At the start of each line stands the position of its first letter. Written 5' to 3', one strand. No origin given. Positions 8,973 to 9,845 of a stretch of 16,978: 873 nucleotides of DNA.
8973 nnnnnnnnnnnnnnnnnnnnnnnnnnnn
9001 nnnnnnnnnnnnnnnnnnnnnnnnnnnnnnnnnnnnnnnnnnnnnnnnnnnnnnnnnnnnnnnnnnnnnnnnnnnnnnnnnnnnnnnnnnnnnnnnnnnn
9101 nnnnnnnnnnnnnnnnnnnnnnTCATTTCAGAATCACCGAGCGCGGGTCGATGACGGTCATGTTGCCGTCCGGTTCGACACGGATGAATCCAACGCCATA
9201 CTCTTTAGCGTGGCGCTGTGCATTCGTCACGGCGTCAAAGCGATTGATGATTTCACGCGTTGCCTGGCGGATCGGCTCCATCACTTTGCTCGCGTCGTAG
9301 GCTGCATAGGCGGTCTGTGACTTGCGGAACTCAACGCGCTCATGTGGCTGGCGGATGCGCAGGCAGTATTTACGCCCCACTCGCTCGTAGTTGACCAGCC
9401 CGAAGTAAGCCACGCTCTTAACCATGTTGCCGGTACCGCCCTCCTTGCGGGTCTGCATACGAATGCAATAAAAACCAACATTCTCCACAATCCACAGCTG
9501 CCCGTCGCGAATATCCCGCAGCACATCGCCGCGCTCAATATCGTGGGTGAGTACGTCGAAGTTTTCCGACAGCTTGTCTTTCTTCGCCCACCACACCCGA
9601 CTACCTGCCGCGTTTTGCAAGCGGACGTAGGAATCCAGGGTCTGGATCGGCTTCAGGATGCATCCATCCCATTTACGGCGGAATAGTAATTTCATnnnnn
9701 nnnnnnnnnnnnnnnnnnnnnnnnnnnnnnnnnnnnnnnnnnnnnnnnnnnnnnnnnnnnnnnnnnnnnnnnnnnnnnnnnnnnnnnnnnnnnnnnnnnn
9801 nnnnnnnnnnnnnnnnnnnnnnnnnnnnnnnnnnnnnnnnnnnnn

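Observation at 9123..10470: Four translationally coupled small genes of unknown function behind the operator-controlled promoter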

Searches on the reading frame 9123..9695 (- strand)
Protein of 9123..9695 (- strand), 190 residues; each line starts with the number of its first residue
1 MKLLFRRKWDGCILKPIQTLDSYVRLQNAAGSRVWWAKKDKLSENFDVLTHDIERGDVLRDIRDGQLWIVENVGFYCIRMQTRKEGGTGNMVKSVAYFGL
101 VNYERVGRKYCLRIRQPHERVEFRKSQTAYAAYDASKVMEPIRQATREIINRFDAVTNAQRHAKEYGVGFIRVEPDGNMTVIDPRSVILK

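Call 7: search_protein_families(library=pfam, proteins=[window:9123-9695:-], max_evalue=1)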
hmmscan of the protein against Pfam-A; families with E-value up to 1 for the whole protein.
window:9123-9695:- (190 aa): 0 families

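Call 8: search_protein_families(library=phrogs, proteins=[window:9123-9695:-], max_evalue=0.01)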
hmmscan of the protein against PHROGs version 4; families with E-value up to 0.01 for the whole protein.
window:9123-9695:- (190 aa): 2 families
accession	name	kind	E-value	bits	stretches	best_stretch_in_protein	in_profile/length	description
phrog_10243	-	unknown function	9e-93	310.3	1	1-190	1-184/184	-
phrog_27442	-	unknown function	9.1e-22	77.6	1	144-190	10-56/64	-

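Call 19: find_homologous_proteins(query=window:9123-9695:-)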
Query window:9123-9695:- (190 aa): 422 proteins with E <= 0.001 among 462 candidates; the best 120 are listed.
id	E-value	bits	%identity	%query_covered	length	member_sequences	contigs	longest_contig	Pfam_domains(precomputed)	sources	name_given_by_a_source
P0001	1.6e-116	405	96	100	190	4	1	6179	-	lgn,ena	-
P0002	6.1e-110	383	86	100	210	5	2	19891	-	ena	-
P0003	6.8e-106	370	86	100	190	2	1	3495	-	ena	-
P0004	2.3e-105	368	87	100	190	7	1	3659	-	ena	-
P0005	1.9e-103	362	86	100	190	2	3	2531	-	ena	-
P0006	2.1e-103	362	87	100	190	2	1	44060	-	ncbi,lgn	-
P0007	1.6e-101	356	86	100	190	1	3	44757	-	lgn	-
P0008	8.8e-99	347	78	100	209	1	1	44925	-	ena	-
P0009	1.2e-98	346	79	100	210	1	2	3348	-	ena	-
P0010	1.4e-97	343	82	100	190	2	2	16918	-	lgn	-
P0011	1.1e-96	340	81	100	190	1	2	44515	-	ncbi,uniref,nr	ncbi:hypothetical protein AVU03_gp42 [Escherichia phage slur05]|uniref:Uncharacterized protein n=1 T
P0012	2.2e-96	339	79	100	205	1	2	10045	-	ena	-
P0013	1.1e-95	337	82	100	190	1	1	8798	-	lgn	-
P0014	3.4e-95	335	80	100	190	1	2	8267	-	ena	-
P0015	6.4e-95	334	77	100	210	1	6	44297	-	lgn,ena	-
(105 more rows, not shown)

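Call 29: find_encoding_contigs(protein=window:9123-9695:-, flank=10000, max_places=6)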
Protein window:9123-9695:- (190 aa): 1 contig read that carries it; 1 place shown.
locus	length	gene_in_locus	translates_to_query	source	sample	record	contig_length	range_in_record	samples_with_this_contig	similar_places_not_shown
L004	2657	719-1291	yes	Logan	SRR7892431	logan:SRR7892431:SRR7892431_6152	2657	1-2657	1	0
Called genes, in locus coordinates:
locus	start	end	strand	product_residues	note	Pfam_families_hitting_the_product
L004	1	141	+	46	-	?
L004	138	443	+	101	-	-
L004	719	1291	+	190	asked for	-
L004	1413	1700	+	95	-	-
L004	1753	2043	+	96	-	-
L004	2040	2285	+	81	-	-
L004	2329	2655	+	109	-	?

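Call 30: find_encoding_contigs(protein=P0010, flank=10000, max_places=3)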
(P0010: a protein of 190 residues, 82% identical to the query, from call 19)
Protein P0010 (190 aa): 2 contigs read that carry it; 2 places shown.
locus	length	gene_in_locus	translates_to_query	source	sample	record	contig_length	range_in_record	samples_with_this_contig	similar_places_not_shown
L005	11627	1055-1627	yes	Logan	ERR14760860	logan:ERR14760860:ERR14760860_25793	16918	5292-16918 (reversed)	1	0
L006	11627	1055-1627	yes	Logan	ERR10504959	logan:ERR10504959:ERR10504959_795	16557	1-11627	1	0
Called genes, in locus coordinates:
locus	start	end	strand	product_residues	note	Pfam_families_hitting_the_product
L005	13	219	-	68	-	-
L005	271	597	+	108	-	-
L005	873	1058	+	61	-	-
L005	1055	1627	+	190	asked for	-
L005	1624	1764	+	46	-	-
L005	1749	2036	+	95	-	-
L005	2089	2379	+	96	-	-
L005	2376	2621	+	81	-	-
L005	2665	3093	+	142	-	PF00959:Phage_lysozyme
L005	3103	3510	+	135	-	PF02368:Big_2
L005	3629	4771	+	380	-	-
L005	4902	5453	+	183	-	-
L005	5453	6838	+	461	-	PF03237:Terminase_6N, PF17289:Terminase_6C (weak)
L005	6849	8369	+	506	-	PF13264:DUF4055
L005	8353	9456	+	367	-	-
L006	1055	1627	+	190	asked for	-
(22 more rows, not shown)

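Call 34: search_dna_similar(query=window:9123-9695:-, collection=phages, mode=protein, rows=spread, max_rows=20, max_evalue=0.01)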
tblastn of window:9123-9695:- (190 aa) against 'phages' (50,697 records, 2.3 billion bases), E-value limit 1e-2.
Records with a match: 156; places in all: 160; records where one place covers at least 80% of the query: 147.
Best place of each record, by identity: 80-90% 8; 60-80% 109; <60% 39.
By first word of the organism name: Escherichia 142; Shigella 5; Dhillonvirus 5; Sodalis 2; Acinetobacter 1; Salmonella 1.
By host as written in the record: Escherichia coli 79; Escherichia coli K-12 MG1655 12; Escherichia coli K-12 10; - 10; Escherichia sp. 6; Escherichia coli O157:H7 4; Escherichia coli O18 4; Escherichia coli MG1655 3; and 19 more.
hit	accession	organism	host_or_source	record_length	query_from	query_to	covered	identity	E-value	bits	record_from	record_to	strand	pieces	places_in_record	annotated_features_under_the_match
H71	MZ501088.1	Escherichia phage KarlBarth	Escherichia coli K-12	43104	1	190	100%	85.8%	2e-105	337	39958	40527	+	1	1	hypothetical protein (x3)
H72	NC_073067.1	Escherichia phage PaulFeyerabend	Escherichia coli K-12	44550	1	190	100%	78.4%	2e-94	305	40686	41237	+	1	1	hypothetical protein (x3)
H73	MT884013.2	Escherichia phage vb_EcoS_bov16_1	Escherichia coli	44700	1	190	100%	75.8%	4e-92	298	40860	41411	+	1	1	hypothetical protein (x3)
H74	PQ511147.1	Escherichia phage NHEP3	Escherichia coli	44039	1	190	100%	74.7%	8e-89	289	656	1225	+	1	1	hypothetical protein (x2)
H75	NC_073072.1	Escherichia phage bob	Escherichia coli K-12 MG1655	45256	1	190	100%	74.1%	1e-86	283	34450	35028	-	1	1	hypothetical protein (x3)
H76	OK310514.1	Escherichia phage ZCEC10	Escherichia coli O18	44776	1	190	100%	73.7%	1e-83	274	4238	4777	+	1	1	hypothetical protein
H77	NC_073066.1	Escherichia phage GeorgBuechner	Escherichia coli K-12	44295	1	190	100%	72.1%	1e-85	280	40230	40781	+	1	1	hypothetical protein (x3)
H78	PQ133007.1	Escherichia phage Henu5_1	Escherichia coli BW25113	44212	1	190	100%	70.5%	6e-88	286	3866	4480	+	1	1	hypothetical protein (x2)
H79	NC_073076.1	Escherichia phage jat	Escherichia coli K-12 MG1655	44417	1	190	100%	68.9%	9e-80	263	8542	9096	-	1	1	hypothetical protein (x3)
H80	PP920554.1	Escherichia phage SM_S24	Escherichia coli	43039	1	190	100%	66.8%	1e-76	254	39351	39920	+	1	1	hypothetical protein (x2)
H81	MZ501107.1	Escherichia phage TheodorHerzl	Escherichia coli K-12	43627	1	190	100%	65.8%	2e-76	254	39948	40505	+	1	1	hypothetical protein (x3)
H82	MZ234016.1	Escherichia phage vB_EcoS-101114BS4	Escherichia coli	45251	1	190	100%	63.8%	1e-82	271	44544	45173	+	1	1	hypothetical protein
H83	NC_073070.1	Escherichia phage CEC_Kaz_2018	Escherichia coli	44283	1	190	100%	63.2%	5e-69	232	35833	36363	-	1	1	hypothetical protein (x3)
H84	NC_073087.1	Escherichia phage Gluttony_ev152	-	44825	1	190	100%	60.4%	4e-67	227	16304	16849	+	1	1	hypothetical protein (x2)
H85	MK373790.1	Escherichia phage vB_EcoS_WF5505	Escherichia coli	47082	1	190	100%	56.5%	4e-82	316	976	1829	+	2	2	hypothetical protein (x2)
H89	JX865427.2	Escherichia phage JL1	Escherichia coli O157:H7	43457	108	190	44%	75.9%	2e-34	133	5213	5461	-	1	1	hypothetical protein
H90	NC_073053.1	Escherichia phage vB_EcoD_Teewinot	Escherichia coli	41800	4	72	36%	60.9%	2e-16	82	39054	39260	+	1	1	hypothetical protein (x2)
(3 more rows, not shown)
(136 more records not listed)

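Call 35: search_protein_representatives(protein=window:9123-9695:-)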
Query: 190 residues. Proteins with E-value up to 0.001 (for the whole library): 19; up to 1e-10: 12; up to 1e-30: 4. The best 19 are listed.
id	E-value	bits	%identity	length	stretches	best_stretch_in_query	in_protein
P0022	1.9e-93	327.7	78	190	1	1-190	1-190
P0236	1.5e-53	197.6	82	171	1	1-119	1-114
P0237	1.6e-48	181.2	77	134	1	1-128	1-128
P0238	2.6e-43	164.2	50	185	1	1-190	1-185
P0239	1.9e-28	115.8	68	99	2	131-190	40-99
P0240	3.7e-19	85.5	59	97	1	1-76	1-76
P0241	1.6e-17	80.2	70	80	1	131-190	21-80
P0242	7.4e-17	78.0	42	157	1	1-113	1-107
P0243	3.6e-16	75.8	65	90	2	103-161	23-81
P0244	1.0e-15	74.3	68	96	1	135-190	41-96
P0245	4.4e-13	65.7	68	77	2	106-139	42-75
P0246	1.7e-11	60.5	87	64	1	1-38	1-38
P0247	1.2e-10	57.8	59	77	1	34-118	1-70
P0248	1.2e-10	57.7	82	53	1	152-190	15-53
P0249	3.1e-10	56.4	60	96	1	1-68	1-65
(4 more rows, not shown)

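Call 38: search_solved_structures(query=A1, max_evalue=10)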
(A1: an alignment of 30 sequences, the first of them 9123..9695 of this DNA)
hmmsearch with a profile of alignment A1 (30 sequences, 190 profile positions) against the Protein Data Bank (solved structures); distinct sequences matched with E-value up to 10: 6.
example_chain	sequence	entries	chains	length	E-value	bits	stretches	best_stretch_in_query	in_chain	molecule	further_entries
9fzt_A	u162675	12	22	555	0.27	14.1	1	103-144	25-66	Glucose-6-phosphate isomerase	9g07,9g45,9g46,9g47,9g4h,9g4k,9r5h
6awc_05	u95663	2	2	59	0.46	13.3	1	141-169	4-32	DNA-directed RNA polymerase subunit omega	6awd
9zp1_K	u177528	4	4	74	0.72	12.7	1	141-169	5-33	DNA-directed RNA polymerase subunit omega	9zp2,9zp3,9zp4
6rh3_E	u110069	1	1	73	0.78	12.6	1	141-169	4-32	DNA-directed RNA polymerase subunit omega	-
6alf_K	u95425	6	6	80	0.86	12.4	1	141-169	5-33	DNA-directed RNA polymerase subunit omega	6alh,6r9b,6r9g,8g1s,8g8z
8g2w_K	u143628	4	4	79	0.94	12.3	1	141-169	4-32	DNA-directed RNA polymerase subunit omega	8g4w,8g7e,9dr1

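Call 39: predict_structure(alignment_id=A1)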
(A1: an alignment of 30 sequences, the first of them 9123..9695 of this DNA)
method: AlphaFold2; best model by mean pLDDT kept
length: 190 residues; sequences in the alignment: 30
mean_pLDDT: 71.4   pTM: 0.53
mean pLDDT of the five models: 71.4, 68.7, 68.7, 67.6, 67.1
residues with pLDDT >= 90: 74; 70-90: 29; 50-70: 34; < 50: 53
segments of 3 or more residues with pLDDT < 50: 116-134, 145-157, 159-161, 167-169, 181-190
pLDDT, mean of each block of 10 residues (from residue 1): 93 94 93 92 94 92 91 87 68 88 91 51 38 50 49 47 48 53 40
secondary structure, 60 per line:
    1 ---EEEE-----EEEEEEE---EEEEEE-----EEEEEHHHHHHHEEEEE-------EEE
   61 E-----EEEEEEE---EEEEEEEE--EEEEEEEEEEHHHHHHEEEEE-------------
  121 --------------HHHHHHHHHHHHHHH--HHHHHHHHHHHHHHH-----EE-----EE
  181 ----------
elements in order: E4-7 E13-19 E23-28 E34-38 H39-45 E46-50 E58-61 E67-73 E77-84 E87-96 H97-102 E103-107 H135-149 H152-166
